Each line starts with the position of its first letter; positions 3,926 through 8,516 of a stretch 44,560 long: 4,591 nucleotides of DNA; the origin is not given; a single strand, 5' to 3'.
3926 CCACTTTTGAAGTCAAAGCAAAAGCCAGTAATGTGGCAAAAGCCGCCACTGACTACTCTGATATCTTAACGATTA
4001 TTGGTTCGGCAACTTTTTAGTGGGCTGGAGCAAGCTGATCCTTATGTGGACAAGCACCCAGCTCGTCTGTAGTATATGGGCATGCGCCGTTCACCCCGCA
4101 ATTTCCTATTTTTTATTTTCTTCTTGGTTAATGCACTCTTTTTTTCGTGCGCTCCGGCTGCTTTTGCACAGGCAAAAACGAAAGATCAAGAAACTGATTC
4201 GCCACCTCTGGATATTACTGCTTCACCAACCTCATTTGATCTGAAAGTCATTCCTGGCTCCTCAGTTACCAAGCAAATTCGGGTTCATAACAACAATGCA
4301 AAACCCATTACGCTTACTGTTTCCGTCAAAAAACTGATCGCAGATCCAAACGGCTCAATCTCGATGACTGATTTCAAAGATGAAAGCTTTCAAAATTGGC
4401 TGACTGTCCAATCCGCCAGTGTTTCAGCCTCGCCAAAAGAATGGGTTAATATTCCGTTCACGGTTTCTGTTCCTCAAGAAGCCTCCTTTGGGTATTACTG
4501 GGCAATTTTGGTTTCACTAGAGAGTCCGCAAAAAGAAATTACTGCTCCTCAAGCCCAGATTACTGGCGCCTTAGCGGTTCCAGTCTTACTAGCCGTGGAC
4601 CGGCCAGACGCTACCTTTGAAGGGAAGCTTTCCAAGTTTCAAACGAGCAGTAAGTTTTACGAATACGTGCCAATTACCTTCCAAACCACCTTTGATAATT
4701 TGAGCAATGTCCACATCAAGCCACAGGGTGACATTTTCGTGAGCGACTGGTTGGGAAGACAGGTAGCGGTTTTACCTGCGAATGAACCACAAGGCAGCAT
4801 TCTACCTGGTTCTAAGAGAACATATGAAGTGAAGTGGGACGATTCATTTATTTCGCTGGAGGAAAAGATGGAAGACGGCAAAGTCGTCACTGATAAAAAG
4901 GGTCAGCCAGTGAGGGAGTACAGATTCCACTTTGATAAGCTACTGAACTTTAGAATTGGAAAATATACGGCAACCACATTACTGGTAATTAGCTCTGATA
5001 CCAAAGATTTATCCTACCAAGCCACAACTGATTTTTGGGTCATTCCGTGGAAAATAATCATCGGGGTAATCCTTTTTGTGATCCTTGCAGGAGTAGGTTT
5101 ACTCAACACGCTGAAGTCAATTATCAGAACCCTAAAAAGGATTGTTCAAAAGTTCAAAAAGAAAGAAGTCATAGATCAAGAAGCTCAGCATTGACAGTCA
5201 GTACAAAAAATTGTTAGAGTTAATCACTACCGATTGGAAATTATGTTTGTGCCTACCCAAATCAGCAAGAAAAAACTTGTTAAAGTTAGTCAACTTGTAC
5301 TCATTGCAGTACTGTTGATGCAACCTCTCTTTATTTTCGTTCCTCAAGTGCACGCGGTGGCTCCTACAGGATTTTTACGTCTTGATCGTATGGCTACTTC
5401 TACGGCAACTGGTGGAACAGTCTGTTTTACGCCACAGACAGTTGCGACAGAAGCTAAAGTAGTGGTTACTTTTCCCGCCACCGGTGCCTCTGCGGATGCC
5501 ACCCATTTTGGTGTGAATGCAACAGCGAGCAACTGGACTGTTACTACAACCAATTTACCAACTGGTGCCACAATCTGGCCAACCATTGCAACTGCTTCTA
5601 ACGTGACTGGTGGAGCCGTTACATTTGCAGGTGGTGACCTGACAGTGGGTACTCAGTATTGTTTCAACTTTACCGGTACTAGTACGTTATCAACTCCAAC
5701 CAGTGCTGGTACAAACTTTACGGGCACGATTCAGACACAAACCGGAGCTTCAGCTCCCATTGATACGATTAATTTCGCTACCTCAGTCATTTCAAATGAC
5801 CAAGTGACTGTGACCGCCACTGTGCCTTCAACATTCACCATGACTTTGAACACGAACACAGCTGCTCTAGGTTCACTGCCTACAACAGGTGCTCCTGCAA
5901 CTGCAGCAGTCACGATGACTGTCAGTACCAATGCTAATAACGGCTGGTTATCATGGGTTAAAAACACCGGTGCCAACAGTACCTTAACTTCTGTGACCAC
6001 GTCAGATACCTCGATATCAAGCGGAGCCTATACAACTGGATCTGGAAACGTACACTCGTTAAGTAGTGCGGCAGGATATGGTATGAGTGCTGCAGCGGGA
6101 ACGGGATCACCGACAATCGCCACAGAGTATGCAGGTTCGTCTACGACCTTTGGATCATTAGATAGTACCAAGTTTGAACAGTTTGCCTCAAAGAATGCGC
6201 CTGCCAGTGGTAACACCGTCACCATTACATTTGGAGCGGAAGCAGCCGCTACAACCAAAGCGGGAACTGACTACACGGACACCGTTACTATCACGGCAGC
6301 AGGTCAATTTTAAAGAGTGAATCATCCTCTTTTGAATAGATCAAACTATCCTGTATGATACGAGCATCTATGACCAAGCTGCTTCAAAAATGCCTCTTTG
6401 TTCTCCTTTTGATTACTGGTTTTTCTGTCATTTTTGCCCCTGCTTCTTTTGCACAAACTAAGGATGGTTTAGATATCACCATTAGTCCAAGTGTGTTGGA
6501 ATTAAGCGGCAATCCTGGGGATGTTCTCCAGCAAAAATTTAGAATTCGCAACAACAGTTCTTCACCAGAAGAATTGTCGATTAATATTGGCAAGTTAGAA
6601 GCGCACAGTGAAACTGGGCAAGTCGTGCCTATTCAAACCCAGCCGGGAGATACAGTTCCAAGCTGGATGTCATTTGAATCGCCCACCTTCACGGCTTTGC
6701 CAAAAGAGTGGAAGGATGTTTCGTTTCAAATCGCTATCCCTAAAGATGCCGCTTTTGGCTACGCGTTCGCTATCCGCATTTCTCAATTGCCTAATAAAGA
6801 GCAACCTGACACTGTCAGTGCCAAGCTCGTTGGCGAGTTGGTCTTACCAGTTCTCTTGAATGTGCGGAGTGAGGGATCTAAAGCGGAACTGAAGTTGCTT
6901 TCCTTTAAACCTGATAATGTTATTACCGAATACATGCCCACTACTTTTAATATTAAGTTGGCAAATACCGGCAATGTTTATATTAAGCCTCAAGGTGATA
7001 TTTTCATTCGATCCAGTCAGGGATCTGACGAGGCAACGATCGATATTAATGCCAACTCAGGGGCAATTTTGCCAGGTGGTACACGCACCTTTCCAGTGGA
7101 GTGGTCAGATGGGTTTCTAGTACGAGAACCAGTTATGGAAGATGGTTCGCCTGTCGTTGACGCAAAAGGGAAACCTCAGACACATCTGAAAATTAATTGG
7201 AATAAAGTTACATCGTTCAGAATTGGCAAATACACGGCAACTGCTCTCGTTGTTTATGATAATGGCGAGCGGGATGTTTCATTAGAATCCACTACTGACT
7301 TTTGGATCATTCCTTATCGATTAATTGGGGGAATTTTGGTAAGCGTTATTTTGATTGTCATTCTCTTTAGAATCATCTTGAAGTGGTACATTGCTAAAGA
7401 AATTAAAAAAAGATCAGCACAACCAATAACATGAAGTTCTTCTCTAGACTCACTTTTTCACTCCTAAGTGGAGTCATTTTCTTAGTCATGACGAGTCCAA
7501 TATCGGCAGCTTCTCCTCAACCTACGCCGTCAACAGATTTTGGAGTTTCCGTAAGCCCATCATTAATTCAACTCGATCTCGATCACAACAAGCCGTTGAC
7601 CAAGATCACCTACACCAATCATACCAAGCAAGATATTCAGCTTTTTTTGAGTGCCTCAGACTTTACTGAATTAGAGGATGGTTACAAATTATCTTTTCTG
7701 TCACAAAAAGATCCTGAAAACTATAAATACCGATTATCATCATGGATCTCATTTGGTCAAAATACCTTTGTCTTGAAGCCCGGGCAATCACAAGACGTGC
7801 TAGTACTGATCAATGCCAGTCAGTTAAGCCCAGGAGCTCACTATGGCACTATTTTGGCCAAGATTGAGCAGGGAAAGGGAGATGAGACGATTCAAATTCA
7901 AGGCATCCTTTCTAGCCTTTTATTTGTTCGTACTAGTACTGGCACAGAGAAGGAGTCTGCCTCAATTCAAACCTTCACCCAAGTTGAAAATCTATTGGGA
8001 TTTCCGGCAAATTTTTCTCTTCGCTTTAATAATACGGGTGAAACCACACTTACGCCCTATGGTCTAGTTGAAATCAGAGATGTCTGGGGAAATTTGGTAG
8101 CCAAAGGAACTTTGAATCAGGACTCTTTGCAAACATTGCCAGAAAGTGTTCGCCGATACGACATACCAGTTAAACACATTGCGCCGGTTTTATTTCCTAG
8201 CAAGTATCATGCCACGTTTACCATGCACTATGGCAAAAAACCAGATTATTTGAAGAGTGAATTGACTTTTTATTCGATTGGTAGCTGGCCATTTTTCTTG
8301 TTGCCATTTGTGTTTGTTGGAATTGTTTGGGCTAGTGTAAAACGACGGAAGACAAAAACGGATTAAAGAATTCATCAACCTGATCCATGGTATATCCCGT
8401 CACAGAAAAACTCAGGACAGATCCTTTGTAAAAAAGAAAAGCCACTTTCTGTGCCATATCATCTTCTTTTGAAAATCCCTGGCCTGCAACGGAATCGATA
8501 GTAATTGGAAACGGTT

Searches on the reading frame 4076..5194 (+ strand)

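Call 6: search_protein_families(library=pfam, proteins=[window:4076-5194:+], max_evalue=0.001)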
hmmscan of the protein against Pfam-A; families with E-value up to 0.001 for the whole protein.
window:4076-5194:+ (372 aa): 1 family
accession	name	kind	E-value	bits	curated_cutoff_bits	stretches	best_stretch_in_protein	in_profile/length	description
PF06030.18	WxLIP_PGBD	-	7.6e-09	36.1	27.3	1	46-139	11-111/121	WxL Interacting Protein, peptidoglycan binding domain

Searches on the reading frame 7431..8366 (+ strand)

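Call 6: search_protein_families(library=pfam, proteins=[window:7431-8366:+], max_evalue=0.001)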
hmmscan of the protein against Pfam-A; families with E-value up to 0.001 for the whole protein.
window:7431-8366:+ (311 aa): 1 family
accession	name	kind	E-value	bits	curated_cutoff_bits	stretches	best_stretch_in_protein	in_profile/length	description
PF06280.18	fn3_5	-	0.0005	21.2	27.6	0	53-134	8-86/112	Fn3-like domain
